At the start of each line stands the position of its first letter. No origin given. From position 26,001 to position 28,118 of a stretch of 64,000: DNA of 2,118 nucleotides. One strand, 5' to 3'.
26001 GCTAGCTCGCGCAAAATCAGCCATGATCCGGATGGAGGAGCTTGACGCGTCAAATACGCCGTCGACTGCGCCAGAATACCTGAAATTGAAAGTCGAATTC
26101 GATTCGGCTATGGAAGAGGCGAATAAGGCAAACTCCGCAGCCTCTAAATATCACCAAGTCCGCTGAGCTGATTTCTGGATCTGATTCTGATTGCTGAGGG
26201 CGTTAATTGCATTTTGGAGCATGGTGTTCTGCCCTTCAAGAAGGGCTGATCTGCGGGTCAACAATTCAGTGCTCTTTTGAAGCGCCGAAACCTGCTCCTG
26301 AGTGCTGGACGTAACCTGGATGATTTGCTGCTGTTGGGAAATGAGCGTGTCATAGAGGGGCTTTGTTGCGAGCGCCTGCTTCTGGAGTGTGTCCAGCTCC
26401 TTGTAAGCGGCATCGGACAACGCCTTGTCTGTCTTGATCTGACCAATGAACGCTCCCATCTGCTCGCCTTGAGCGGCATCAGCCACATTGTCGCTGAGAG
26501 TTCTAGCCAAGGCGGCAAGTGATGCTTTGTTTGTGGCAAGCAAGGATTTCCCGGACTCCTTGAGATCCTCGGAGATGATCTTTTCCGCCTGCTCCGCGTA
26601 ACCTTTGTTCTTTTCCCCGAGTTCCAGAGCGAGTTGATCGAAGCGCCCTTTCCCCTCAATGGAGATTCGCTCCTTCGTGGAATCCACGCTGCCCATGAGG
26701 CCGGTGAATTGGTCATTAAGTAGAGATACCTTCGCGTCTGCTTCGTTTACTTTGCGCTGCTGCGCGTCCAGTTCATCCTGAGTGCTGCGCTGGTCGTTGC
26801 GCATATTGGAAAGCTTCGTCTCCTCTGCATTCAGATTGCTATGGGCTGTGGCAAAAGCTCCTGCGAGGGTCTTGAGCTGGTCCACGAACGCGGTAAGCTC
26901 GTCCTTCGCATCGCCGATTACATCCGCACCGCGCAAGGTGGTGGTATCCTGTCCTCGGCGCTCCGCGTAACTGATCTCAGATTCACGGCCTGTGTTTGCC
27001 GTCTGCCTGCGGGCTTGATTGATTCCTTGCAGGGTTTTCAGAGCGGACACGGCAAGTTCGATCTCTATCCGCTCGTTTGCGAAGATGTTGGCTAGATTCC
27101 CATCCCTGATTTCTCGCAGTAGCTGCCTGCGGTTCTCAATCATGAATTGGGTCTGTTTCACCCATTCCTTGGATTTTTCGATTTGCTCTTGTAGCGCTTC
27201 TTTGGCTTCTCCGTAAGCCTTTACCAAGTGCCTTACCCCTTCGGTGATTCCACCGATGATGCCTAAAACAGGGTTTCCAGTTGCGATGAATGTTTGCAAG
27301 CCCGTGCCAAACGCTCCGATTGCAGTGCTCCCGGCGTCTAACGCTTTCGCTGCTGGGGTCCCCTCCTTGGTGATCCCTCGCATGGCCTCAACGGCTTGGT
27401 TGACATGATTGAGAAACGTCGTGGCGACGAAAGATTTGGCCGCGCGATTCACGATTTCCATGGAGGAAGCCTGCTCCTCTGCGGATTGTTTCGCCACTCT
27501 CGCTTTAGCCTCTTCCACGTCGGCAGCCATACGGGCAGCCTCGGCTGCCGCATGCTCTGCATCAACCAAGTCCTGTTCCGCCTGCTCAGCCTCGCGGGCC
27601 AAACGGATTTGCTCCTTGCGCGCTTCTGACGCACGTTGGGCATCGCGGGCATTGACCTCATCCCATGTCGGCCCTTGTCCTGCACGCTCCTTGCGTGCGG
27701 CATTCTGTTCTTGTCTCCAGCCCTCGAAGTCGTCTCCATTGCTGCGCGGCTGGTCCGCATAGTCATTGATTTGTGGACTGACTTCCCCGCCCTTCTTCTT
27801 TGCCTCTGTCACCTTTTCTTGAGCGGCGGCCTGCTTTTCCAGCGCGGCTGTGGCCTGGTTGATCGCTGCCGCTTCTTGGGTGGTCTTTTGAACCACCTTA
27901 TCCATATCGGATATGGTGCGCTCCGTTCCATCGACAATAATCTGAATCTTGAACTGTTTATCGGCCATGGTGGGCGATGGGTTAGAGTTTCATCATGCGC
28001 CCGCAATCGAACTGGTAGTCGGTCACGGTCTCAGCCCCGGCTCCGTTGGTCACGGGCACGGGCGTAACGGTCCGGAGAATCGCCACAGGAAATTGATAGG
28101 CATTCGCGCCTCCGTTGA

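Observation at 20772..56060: Host-LexA-wired induction circuit: three SOS boxes, two paralogous RHH-like proteins and a non-cleavable repressor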

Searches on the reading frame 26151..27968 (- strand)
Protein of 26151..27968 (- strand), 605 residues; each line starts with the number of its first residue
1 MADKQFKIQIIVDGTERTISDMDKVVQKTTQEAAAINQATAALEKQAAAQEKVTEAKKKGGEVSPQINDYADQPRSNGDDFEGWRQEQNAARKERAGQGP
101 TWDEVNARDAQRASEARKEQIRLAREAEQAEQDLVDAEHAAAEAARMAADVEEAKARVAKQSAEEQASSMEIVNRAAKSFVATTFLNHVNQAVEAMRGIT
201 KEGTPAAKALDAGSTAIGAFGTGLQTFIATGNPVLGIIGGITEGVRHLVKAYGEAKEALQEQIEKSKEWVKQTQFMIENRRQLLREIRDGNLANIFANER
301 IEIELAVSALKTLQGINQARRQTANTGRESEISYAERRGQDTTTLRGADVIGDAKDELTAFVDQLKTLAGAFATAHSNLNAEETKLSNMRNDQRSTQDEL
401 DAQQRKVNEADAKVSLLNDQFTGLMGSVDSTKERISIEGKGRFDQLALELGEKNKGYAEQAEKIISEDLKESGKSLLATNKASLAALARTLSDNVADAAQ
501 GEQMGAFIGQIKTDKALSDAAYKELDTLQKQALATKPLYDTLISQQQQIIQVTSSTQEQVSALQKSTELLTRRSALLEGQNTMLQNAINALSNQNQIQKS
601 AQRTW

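Call 43: search_protein_families(library=phrogs, proteins=[window:26151-27968:-], max_evalue=0.001)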
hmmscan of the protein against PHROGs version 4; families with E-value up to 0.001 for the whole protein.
window:26151-27968:- (605 aa): 0 families

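Call 113: search_protein_families(library=pfam, proteins=[window:26151-27968:-], max_evalue=0.01)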
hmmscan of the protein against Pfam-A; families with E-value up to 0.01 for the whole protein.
window:26151-27968:- (605 aa): 1 family
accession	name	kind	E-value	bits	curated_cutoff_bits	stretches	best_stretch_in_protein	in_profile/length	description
PF10368.14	YkyA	-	0.00046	20.4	28.8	1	357-433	105-181/186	Putative cell-wall binding lipoprotein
